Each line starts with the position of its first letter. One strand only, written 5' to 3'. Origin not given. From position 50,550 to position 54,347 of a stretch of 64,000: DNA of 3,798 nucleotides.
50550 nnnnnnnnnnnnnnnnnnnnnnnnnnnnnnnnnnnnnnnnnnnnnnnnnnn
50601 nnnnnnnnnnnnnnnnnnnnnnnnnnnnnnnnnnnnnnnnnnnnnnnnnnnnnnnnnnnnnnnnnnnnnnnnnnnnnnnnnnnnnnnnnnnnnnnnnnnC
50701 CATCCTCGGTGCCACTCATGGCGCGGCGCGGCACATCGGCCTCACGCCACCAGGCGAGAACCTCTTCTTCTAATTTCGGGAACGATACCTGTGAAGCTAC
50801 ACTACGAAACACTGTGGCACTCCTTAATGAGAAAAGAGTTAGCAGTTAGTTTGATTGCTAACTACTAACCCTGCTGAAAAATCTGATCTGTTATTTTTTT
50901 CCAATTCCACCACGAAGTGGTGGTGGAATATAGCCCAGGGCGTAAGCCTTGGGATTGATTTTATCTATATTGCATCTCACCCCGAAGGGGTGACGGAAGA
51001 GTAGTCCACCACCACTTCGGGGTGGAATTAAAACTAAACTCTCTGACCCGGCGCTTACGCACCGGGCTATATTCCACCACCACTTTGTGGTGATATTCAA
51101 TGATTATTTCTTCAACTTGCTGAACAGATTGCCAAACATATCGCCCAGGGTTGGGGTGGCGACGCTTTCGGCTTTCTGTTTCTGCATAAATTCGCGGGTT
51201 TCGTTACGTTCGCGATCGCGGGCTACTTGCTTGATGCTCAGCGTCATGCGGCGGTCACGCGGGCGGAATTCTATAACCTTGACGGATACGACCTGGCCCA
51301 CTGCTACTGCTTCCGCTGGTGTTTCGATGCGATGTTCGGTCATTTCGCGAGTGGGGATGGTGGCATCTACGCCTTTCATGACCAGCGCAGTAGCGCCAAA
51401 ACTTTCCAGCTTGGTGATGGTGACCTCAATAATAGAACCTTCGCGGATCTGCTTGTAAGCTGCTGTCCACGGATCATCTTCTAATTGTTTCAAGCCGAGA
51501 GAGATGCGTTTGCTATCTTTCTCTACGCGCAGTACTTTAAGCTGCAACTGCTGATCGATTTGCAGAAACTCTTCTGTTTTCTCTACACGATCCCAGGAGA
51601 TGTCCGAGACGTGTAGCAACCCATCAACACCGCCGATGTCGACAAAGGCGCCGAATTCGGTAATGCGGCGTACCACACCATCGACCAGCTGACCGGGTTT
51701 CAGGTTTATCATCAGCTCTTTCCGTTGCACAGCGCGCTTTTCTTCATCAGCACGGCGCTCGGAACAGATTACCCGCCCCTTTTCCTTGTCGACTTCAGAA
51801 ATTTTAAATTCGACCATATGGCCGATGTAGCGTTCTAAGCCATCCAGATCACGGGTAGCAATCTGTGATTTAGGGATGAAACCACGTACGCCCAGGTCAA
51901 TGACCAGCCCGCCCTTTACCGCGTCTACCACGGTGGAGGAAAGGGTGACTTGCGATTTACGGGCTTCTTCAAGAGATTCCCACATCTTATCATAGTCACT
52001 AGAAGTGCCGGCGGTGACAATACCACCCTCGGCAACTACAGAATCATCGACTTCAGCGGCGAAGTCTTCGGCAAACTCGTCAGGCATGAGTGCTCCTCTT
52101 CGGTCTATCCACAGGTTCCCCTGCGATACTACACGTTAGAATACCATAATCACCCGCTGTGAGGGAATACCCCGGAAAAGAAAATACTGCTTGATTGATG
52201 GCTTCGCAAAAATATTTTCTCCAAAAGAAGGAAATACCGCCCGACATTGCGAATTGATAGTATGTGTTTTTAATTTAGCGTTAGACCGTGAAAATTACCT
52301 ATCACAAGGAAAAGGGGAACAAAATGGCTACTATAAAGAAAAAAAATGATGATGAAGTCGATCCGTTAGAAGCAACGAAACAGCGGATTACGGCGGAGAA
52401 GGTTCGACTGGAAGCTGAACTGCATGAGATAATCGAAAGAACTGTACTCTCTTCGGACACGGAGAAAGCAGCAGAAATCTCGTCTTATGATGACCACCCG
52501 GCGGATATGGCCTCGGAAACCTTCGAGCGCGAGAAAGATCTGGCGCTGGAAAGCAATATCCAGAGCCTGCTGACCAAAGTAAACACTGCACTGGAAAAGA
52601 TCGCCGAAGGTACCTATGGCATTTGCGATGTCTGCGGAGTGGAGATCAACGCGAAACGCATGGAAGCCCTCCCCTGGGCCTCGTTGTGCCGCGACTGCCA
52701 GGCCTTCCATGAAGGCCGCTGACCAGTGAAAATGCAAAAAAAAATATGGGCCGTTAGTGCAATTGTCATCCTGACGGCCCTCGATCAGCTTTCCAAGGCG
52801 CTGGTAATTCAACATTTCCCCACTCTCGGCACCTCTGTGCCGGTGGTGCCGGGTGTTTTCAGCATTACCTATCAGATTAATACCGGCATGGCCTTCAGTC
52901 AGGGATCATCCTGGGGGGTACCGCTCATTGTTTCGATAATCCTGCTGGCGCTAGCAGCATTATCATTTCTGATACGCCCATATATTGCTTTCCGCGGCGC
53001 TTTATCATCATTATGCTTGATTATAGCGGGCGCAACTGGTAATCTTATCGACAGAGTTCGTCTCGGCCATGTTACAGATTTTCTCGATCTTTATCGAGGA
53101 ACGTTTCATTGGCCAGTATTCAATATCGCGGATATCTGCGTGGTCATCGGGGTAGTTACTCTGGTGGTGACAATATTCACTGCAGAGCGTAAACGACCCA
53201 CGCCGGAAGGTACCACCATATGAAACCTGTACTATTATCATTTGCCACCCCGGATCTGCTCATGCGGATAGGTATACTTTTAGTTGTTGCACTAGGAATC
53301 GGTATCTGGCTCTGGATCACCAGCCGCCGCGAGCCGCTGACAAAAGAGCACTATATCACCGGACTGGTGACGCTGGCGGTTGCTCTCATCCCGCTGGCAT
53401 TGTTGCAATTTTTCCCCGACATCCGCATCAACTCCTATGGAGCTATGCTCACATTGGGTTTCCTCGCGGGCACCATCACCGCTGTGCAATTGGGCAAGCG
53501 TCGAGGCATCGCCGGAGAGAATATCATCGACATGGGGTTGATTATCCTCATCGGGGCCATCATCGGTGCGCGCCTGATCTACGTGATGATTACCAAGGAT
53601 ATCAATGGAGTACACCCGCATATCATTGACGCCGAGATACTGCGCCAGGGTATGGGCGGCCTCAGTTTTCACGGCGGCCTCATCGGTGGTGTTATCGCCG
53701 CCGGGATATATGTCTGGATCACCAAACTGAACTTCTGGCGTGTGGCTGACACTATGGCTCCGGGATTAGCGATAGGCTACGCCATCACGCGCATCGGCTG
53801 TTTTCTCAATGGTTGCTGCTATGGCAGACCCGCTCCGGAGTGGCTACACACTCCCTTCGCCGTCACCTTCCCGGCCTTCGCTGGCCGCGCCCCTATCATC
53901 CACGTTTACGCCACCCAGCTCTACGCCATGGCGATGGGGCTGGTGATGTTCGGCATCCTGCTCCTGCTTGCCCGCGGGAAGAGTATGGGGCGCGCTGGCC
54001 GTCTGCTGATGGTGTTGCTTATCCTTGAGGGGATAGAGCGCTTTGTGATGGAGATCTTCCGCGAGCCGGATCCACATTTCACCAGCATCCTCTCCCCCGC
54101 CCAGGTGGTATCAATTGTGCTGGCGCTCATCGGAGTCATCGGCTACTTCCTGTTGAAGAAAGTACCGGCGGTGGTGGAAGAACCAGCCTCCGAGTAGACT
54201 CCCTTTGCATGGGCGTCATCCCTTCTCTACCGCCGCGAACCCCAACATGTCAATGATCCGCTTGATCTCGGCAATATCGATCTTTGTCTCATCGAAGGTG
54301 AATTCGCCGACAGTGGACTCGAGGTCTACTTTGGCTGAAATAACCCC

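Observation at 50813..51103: Unusually structured ileS leader: 45-bp inverted repeat, multiple C(UUCG)G hairpins and an attenuator-like terminator just before the RBS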

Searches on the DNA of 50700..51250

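Call 4: search_rna_families(source=window, start=50700, end=51250, threshold=evalue, max_evalue=10, show_alignments=6)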
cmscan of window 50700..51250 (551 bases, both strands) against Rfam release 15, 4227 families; matches with E-value up to 10: 6.
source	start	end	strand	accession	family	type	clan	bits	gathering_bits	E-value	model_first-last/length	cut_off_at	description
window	50908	50953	-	RF01687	Acido-Lenti-1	Gene; sRNA;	-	41.3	37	5.1e-08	1-46/46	no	Acido-Lenti-1 RNA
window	51047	51092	+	RF01687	Acido-Lenti-1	Gene; sRNA;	-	33.6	37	6.4e-06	1-46/46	no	Acido-Lenti-1 RNA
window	50893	51041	-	RF04087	MIR5565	Gene; miRNA;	-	26.8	80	0.0013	1-109/109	no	MIR5565 microRNA precursor family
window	50904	51028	+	RF04156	MIR2670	Gene; miRNA;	-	15.2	117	1.1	1-200/200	no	MIR2670 microRNA precursor family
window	51082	51152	+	RF01158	SNORD108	Gene; snRNA; snoRNA; CD-box;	-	15.2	46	5.9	1-71/71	no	Small nucleolar RNA SNORD108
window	50905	50962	+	RF02278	Betaproteobacteria_toxic_sRNA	Gene; sRNA;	-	14.4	50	3.4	1-64/64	no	Betaproteobacteria toxic small RNA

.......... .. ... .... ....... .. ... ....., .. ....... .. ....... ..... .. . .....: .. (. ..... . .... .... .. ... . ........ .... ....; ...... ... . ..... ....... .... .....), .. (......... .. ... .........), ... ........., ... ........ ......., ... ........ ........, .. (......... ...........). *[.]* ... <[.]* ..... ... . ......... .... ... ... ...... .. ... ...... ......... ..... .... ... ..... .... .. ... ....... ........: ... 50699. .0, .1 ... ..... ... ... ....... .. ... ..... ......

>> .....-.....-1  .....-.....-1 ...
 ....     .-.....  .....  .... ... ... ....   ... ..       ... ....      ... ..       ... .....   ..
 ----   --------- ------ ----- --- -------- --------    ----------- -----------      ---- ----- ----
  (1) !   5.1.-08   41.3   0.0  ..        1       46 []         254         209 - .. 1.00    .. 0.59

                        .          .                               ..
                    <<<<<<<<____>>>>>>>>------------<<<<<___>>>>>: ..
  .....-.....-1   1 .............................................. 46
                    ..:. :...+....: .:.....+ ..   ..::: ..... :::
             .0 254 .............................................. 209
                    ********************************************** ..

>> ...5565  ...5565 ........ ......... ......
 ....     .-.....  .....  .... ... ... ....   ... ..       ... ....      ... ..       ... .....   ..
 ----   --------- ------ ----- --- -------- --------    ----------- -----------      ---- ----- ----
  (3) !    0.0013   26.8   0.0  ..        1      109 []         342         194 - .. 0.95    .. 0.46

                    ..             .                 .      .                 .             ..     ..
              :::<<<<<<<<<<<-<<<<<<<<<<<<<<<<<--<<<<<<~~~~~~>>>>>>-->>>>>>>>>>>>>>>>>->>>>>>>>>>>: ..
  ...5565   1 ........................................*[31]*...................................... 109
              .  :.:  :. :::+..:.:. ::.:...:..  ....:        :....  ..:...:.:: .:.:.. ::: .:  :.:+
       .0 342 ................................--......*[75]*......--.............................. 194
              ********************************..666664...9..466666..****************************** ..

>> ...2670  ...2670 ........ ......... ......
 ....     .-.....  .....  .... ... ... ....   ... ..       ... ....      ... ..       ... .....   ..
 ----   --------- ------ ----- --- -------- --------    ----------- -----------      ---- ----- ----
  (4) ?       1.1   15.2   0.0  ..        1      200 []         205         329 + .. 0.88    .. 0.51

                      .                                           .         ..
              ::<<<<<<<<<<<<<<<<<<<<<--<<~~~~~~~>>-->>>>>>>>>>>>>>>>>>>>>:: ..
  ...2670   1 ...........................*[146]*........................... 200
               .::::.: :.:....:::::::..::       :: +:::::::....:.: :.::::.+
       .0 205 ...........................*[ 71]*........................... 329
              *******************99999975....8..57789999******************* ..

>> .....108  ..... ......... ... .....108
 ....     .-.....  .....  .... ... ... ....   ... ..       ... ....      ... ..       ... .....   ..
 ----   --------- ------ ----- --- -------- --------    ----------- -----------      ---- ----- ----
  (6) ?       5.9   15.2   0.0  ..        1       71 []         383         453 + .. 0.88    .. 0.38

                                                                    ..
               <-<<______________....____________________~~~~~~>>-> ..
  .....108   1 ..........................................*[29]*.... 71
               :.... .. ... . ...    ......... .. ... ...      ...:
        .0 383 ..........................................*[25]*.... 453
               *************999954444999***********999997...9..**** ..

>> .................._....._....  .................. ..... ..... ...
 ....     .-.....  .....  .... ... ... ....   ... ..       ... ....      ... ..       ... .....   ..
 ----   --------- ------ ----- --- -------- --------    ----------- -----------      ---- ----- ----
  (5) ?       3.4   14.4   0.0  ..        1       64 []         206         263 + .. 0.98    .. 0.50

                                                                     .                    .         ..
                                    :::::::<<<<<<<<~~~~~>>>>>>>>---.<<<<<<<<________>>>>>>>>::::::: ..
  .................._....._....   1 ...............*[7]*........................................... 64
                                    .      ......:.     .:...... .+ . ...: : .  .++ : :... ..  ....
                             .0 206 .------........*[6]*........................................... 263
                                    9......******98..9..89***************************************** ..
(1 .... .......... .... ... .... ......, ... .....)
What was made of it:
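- On Rfam RF01687 Acido-Lenti-1: The alignments to the model cover positions 1-46 with these columns matched in both units (call 4).
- Checked: The Rfam consensus for this hairpin is also a triloop (call 4).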

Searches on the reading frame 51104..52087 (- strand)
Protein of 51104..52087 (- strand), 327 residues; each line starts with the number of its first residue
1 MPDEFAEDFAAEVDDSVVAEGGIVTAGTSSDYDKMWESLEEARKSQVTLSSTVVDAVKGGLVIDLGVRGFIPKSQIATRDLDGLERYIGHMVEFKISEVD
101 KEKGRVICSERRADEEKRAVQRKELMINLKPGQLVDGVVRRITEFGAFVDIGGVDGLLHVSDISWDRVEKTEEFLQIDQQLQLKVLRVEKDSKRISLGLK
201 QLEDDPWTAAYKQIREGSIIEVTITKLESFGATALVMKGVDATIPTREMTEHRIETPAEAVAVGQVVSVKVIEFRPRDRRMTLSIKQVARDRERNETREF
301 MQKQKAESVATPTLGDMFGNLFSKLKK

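Call 11: search_protein_families(library=pfam, proteins=[window:51104-52087:-])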
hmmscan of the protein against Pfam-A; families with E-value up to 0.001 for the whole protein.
window:51104-52087:- (327 aa): 4 families
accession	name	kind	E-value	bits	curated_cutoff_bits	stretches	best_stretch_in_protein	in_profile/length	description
PF00575.29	S1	-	1.1e-42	144.7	22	3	130-200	3-74/74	S1 RNA binding domain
PF23459.1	S1_RRP5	-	5.2e-13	49.8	27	2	214-284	1-71/72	RRP5 S1 domain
PF21710.3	Spt6_S1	-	2.8e-05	24.8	27.5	0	213-276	13-77/91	Spt6, S1/OB domain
PF13509.12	S1_2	-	0.00013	22.4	21.8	0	132-164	2-35/61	S1 domain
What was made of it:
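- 51104..52087 (-): S1-domain protein gene (327 aa, resembles ribosomal protein S1). The repeat element starts 7 nt after its stop codon. Pfam S1, three stretches (call 11).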

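Call 21: find_encoding_contigs(protein=window:51104-52087:-, flank=10000, max_places=6)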
Protein window:51104-52087:- (327 aa): no gene with exactly this product is on record in the collection.

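Call 82: search_protein_families(library=ncbifam, proteins=[window:51104-52087:-], max_evalue=0.00001)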
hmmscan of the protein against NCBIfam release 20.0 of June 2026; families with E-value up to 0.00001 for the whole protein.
window:51104-52087:- (327 aa): 28 families (the best 25 are shown)
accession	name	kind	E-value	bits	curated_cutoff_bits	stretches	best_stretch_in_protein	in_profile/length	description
NF005208.0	PRK06676.1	equivalog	2.1e-90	303.5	368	1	25-326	86-390/391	30S ribosomal protein S1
NF000907.0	PRK00087.1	equivalog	4.4e-81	273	624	1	20-322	364-669/671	bifunctional 4-hydroxy-3-methylbut-2-enyl diphosphate reductase/30S ribosomal protein S1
NF004952.0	PRK06299.1-2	equivalog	1.6e-76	257.9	524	1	20-291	106-379/580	30S ribosomal protein S1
TIGR00717.1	rpsA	equivalog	2.8e-69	234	577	1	27-290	82-347/516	30S ribosomal protein S1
NF004953.0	PRK06299.1-3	equivalog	6.3e-67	226.2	720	1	14-305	95-388/580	30S ribosomal protein S1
NF005911.0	PRK07899.1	equivalog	9e-67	225.8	691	1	20-300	97-376/486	30S ribosomal protein S1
NF004955.0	PRK06299.1-5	equivalog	3.5e-64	217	878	1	19-304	85-368/566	30S ribosomal protein S1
NF004954.0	PRK06299.1-4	equivalog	5.6e-64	216.3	727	1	33-304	92-361/560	30S ribosomal protein S1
NF010379.0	PRK13806.1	equivalog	4.3e-56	190.5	648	1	37-303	107-380/491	30S ribosomal protein S1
NF004951.0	PRK06299.1-1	equivalog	6.5e-54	183.2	918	1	32-292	91-353/556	30S ribosomal protein S1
NF004956.0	PRK06299.1-6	equivalog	9.1e-43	146.7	711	1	45-309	115-375/554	30S ribosomal protein S1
NF005639.0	PRK07400.1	equivalog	4e-39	134.3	460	1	30-206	103-271/318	30S ribosomal protein S1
NF005973.0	PRK08059.1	equivalog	3.8e-29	101.3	148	2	127-207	3-84/123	S1 domain-containing post-transcriptional regulator GSP13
NF040579.1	S1_dom_CvfD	subfamily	3.6e-27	94.9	117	2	130-208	2-81/113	CvfD/Ygs/GSP13 family RNA-binding post-transcriptional regulator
NF008805.1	PRK11824.1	equivalog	3.3e-24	85.3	471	2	97-200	576-681/683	polyribonucleotide nucleotidyltransferase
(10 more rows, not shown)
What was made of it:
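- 51104..52087 (-): NCBIfam ribosomal protein S1 models match below their cutoffs (call 82).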

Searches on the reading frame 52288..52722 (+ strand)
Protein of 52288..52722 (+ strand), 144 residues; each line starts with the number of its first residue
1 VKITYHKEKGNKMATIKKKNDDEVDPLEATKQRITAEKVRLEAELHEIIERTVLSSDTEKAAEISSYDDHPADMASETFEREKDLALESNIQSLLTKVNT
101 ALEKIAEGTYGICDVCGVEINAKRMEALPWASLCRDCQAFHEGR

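Call 82: search_protein_families(library=ncbifam, proteins=[window:52288-52722:+], max_evalue=0.00001)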
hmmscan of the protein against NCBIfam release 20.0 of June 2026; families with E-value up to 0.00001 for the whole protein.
window:52288-52722:+ (144 aa): 5 families
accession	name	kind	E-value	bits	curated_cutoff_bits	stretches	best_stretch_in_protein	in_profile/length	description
TIGR02890.1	bacill_yteA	subfamily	5.1e-36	124.2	134.4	1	27-139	3-115/159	regulatory protein, yteA family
NF033459.1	DksA_like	equivalog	1.5e-16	60.7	105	1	56-142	26-110/113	RNA polymerase-binding protein DksA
TIGR02420.1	dksA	equivalog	7.8e-16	58.5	115.5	1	56-139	26-109/110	RNA polymerase-binding protein DksA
NF008045.0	PRK10778.1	equivalog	2.8e-13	50.3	289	1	43-142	49-143/151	RNA polymerase-binding protein DksA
TIGR02419.1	C4_traR_proteo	subfamily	2.6e-09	37.5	59.7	1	83-142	14-64/64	phage/conjugal plasmid C-4 type zinc finger protein, TraR family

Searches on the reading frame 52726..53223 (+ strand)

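Call 11: search_protein_families(library=pfam, proteins=[window:52726-53223:+])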
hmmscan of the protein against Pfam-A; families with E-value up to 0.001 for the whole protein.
window:52726-53223:+ (165 aa): 1 family
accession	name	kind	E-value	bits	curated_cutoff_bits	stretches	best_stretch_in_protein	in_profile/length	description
PF01252.23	Peptidase_A8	-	2.7e-35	122.1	25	1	13-151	2-141/142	Signal peptidase (SPase) II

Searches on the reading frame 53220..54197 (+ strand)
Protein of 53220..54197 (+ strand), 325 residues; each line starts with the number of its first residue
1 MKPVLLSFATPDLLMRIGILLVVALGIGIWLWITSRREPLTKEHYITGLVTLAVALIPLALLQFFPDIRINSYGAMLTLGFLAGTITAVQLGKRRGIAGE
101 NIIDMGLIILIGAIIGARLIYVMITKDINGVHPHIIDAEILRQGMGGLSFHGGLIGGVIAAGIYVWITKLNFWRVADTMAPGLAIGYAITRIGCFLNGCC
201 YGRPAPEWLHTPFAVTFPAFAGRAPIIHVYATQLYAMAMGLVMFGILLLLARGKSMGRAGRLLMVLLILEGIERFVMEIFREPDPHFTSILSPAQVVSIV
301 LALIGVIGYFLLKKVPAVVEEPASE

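Call 11: search_protein_families(library=pfam, proteins=[window:53220-54197:+])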
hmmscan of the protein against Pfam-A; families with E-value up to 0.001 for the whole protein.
window:53220-54197:+ (325 aa): 1 family
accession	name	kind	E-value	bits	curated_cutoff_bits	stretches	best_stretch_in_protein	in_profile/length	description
PF01790.23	LGT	-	4.7e-52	177.1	24.9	1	62-310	4-239/240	Prolipoprotein diacylglyceryl transferase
